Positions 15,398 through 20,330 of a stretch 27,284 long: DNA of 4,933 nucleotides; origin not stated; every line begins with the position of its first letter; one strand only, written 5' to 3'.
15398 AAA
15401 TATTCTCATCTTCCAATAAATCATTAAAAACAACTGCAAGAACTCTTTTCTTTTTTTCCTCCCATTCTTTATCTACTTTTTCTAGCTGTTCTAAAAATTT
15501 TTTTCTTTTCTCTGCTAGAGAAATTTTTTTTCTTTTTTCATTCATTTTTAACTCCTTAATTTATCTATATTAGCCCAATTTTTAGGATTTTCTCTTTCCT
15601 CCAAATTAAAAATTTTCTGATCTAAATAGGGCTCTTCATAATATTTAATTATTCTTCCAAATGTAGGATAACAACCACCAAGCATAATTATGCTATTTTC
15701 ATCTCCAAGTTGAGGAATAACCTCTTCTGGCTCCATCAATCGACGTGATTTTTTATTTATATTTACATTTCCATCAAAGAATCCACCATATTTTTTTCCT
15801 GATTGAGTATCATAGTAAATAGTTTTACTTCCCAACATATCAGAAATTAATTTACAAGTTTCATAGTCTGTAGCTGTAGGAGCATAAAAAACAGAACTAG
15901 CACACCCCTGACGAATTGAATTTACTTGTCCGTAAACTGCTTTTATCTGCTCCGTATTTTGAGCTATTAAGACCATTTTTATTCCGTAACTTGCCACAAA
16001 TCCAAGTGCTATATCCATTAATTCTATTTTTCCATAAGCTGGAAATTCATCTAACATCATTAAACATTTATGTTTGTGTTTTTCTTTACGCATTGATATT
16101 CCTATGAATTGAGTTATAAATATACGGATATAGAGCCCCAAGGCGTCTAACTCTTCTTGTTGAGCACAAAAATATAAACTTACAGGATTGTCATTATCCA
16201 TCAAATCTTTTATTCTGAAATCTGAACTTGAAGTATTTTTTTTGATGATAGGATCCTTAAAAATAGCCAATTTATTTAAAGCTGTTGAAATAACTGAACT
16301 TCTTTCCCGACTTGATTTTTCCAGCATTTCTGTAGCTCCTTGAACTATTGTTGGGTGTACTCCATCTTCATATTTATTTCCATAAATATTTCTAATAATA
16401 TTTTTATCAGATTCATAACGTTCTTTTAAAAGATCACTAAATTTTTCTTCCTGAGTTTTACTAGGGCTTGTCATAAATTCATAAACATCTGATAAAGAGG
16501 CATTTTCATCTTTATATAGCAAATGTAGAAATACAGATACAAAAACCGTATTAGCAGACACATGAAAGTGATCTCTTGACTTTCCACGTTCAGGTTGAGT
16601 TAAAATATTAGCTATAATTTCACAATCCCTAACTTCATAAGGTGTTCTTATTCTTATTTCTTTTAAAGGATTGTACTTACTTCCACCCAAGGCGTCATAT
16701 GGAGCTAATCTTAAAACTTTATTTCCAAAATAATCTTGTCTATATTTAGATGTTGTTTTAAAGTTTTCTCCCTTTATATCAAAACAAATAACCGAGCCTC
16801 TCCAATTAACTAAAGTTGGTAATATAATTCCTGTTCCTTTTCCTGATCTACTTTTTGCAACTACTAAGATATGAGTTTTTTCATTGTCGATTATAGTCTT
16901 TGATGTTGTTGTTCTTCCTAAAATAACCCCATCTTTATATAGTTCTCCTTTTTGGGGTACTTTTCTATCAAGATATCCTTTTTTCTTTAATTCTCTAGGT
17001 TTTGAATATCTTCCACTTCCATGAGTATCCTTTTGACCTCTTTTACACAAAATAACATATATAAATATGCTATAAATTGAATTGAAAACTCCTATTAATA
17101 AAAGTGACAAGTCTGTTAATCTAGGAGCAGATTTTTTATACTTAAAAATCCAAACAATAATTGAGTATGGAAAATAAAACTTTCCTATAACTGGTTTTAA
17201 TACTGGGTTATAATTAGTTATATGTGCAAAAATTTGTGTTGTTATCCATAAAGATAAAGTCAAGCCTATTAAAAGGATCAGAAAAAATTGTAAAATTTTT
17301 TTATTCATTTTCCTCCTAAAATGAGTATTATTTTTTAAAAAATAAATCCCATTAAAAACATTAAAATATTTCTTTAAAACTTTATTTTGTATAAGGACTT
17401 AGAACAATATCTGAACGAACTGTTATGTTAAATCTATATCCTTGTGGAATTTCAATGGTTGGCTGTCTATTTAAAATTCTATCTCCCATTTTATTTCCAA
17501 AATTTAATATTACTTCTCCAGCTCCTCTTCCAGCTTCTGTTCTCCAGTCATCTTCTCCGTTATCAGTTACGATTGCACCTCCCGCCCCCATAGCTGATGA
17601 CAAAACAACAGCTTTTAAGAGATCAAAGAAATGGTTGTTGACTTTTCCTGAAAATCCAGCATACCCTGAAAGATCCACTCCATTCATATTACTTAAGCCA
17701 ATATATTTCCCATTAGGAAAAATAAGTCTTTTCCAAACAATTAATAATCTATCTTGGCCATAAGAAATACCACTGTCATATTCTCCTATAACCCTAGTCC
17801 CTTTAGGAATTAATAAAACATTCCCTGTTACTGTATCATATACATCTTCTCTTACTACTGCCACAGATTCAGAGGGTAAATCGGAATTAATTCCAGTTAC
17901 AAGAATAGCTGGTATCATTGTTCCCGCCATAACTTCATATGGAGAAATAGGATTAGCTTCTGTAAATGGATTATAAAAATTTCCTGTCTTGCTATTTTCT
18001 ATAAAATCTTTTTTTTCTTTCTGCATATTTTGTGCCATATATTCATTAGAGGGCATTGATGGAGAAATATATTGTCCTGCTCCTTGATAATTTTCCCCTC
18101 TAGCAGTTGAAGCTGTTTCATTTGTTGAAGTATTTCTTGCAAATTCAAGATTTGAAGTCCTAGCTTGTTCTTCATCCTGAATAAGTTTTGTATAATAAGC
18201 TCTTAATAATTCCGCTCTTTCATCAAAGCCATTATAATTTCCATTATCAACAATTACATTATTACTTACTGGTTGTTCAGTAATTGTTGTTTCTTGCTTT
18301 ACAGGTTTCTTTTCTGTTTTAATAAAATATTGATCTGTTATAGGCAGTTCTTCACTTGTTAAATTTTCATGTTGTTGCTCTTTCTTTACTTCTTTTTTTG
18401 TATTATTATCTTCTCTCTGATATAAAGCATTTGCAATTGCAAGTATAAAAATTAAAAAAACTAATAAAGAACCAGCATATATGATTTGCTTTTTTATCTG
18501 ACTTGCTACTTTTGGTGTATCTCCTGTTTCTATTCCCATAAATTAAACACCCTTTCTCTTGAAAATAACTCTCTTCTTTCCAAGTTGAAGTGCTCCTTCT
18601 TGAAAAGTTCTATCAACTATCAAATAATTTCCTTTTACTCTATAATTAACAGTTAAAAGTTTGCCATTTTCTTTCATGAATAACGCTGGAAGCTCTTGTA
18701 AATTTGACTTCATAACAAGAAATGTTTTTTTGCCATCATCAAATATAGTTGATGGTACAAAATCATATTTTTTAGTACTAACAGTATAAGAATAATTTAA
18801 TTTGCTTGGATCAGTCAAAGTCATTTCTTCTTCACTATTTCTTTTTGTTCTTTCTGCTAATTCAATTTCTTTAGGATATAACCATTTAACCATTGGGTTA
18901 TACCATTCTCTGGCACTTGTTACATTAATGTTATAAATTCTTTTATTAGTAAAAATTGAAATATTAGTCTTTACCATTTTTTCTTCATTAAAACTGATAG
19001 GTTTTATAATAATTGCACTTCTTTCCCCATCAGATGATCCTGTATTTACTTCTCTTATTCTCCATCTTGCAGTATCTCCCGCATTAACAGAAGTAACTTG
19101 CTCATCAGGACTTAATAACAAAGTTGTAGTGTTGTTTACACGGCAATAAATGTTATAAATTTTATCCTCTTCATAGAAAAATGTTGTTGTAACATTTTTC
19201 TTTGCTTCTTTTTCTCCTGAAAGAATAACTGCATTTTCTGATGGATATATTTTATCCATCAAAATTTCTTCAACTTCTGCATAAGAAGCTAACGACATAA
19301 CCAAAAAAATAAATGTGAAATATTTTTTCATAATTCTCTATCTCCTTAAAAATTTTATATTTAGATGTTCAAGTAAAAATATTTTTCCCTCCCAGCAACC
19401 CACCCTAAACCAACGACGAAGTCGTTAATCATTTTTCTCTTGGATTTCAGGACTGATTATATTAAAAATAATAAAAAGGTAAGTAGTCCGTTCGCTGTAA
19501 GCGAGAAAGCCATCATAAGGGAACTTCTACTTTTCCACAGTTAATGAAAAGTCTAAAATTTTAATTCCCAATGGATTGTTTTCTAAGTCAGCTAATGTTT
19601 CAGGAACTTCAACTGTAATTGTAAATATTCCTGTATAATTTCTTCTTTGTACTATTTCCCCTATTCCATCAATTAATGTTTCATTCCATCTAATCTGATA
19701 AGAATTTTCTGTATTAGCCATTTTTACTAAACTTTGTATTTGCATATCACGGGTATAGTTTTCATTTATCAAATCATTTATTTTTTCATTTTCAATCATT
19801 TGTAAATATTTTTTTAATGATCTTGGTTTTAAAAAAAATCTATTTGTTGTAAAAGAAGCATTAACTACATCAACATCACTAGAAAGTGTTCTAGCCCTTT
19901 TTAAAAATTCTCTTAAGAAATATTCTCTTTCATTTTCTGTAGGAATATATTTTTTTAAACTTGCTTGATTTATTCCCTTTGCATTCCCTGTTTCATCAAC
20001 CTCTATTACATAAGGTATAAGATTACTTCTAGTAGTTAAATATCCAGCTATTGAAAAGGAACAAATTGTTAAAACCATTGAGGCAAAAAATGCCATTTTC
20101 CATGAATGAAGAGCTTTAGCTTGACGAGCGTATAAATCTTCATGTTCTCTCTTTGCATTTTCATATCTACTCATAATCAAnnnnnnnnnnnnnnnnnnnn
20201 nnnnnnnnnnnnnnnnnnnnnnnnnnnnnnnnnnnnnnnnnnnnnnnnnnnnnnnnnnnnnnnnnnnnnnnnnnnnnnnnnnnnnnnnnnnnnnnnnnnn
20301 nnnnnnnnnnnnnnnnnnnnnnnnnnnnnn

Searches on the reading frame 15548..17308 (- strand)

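Call 6: search_protein_families(library=pfam, proteins=[window:15548-17308:-], max_evalue=0.01)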
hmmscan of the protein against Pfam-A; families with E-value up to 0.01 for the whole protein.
window:15548-17308:- (586 aa): 3 families
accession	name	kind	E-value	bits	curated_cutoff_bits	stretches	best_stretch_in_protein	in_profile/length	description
PF02534.20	T4SS-DNA_transf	-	2.9e-86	290.6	20.1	1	106-565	7-449/468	Type IV secretory system Conjugative DNA transfer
PF12696.13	TraG-D_C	-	1.1e-19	71.1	22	1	415-530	2-121/126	TraM recognition site of TraD and TraG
PF10412.15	TrwB_AAD_bind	-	3.2e-19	69.5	20.5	2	331-529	163-362/387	Type IV secretion-system coupling protein DNA-binding domain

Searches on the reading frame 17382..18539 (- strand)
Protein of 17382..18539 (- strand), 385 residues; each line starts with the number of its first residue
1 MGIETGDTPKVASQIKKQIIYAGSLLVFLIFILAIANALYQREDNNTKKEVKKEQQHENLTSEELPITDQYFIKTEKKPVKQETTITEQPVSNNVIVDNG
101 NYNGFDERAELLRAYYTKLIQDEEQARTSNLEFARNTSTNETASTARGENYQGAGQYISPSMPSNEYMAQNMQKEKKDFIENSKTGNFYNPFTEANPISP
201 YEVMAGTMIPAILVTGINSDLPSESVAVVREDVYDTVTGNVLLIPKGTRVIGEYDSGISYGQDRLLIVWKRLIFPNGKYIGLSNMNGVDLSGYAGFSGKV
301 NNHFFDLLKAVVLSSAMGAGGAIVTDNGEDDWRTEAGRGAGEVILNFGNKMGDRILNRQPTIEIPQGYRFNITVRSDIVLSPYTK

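Call 6: search_protein_families(library=pfam, proteins=[window:17382-18539:-], max_evalue=0.01)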
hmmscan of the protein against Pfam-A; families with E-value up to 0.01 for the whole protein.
window:17382-18539:- (385 aa): 1 family
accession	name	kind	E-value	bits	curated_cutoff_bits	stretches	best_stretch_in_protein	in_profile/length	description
PF03743.19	TrbI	-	2.1e-59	201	35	1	203-380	2-188/188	Bacterial conjugation TrbI-like protein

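Call 21: find_related_loci(query=window:17382-18539:-, collection=genome_contigs, flank=6000)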
Query window:17382-18539:- (385 aa) in genome_contigs; peptide patterns used: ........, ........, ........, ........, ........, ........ (x = any residue, [..] = any of these).
115 stretches matched a pattern; 2 encode a relative of the query (tblastn E <= 1e-3); 2 distinct loci.
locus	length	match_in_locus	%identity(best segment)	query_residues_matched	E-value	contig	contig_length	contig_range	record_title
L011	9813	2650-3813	57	1-383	3e-140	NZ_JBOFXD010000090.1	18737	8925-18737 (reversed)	MAG: Cetobacterium sp. isolate WFFMC_MAG_535 k139_18700_flag=1_multi=4.9860_len=18737, whole genome shotgun sequence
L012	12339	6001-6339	40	203-317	6e-24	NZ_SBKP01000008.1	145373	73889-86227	Sphingobium fluviale strain CHR27 NODE_8_length_145373_cov_98, whole genome shotgun sequence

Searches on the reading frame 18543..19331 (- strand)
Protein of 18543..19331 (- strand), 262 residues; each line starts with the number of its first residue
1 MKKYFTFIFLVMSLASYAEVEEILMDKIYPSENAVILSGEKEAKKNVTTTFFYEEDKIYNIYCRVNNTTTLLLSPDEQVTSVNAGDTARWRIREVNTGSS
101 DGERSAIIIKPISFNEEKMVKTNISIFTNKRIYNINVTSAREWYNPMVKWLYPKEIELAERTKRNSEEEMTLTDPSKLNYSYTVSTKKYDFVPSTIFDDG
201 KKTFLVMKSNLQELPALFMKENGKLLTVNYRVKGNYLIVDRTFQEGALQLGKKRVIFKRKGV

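Call 6: search_protein_families(library=pfam, proteins=[window:18543-19331:-], max_evalue=0.01)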
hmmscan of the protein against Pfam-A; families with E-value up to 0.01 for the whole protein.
window:18543-19331:- (262 aa): 1 family
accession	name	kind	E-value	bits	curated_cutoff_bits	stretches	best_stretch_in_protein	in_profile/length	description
PF03524.21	CagX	-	4.3e-50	170.7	34.2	1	48-259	3-197/198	Conjugal transfer protein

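Call 63: find_encoding_contigs(protein=window:18543-19331:-, flank=10000, max_places=10)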
Protein window:18543-19331:- (262 aa): 24 contigs read that carry it; 9 places shown.
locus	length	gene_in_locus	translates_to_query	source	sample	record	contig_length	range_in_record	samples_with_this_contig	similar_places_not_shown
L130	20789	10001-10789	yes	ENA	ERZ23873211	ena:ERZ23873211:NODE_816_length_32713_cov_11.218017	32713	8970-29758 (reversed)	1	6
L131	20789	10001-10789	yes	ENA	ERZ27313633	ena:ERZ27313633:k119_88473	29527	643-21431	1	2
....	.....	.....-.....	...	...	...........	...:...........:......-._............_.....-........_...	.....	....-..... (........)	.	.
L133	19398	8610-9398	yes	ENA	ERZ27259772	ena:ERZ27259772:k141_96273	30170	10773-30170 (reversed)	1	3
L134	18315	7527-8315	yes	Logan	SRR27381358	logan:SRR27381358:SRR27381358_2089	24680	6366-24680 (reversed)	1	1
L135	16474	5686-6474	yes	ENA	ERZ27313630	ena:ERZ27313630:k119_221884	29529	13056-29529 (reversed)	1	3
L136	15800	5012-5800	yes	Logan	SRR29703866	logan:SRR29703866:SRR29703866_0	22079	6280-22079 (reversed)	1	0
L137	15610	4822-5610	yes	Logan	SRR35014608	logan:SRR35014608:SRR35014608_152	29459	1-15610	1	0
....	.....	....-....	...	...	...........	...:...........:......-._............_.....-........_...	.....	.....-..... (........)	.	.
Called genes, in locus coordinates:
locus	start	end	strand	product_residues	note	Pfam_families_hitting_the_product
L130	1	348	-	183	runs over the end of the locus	-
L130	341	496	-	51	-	-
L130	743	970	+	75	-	-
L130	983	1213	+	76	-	-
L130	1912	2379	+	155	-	-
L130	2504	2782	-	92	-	PF00216:Bac_DNA_binding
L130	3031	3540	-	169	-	-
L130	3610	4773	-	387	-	PF01051:Rep3_N, PF21205:Rep3_C (weak)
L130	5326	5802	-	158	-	PF12958:DUF3847 (weak), PF06412:TraD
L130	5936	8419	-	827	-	PF03389:MobA_MobL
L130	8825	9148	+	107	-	PF04956:TrbC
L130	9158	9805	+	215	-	PF04335:VirB8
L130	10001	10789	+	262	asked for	PF03524:CagX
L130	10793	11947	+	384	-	PF03743:TrbI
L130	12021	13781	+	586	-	PF02534:T4SS-DNA_transf, PF10412:TrwB_AAD_bind, PF12696:TraG-D_C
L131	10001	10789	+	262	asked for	PF03524:CagX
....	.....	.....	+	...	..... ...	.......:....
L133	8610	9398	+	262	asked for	PF03524:CagX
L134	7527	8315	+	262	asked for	PF03524:CagX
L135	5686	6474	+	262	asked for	PF03524:CagX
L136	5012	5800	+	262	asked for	PF03524:CagX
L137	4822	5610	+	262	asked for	PF03524:CagX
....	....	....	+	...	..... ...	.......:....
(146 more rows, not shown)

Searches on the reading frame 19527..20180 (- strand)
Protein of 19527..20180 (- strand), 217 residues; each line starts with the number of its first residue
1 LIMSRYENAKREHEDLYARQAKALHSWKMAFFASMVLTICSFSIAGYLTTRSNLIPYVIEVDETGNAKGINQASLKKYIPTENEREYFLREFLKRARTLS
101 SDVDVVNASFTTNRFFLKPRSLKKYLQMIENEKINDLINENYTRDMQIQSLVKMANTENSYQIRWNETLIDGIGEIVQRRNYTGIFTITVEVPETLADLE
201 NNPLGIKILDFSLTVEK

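Call 6: search_protein_families(library=pfam, proteins=[window:19527-20180:-], max_evalue=0.01)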
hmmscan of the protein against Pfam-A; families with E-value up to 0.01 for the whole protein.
window:19527-20180:- (217 aa): 2 families
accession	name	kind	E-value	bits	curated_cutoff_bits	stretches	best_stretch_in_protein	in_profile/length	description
PF04335.19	VirB8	-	4.6e-29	102.2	23.2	1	9-214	2-211/213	VirB8 protein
PF06757.18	Ins_allergen_rp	-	0.0038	17.5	23.2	1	122-166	6-50/174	Insect allergen related repeat, nitrile-specifier detoxification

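Call 47: find_encoding_contigs(protein=window:19527-20174:-, flank=1500, max_places=10)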
Protein window:19527-20174:- (215 aa): 24 contigs read that carry it; 7 places shown.
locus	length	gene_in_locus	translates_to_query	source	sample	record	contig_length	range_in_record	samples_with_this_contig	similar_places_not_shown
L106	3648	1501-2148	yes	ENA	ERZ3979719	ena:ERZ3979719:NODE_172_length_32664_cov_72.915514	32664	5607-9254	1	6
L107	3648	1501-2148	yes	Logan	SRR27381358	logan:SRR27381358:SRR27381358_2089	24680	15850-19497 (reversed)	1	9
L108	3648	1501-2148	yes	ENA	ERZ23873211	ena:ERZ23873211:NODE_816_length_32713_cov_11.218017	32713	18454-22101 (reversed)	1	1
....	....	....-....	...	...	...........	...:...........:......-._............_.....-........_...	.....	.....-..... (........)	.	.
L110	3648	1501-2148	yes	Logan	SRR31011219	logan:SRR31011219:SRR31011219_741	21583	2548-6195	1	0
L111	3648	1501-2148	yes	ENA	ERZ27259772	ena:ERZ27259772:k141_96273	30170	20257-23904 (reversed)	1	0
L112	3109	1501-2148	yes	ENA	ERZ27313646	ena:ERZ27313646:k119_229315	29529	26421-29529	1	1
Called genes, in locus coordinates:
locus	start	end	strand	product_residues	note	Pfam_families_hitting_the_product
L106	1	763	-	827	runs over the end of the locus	PF03389:MobA_MobL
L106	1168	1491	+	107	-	PF04956:TrbC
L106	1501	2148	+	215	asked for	PF04335:VirB8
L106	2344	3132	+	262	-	PF03524:CagX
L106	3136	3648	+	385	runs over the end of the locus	PF03743:TrbI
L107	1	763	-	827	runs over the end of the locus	PF03389:MobA_MobL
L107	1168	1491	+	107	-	PF04956:TrbC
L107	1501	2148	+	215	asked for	PF04335:VirB8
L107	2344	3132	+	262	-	PF03524:CagX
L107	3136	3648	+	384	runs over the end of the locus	PF03743:TrbI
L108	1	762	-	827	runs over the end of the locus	PF03389:MobA_MobL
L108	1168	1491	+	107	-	PF04956:TrbC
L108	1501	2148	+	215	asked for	PF04335:VirB8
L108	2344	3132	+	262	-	PF03524:CagX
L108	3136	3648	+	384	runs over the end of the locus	PF03743:TrbI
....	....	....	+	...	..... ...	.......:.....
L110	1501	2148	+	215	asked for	PF04335:VirB8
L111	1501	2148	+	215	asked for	PF04335:VirB8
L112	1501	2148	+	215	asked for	PF04335:VirB8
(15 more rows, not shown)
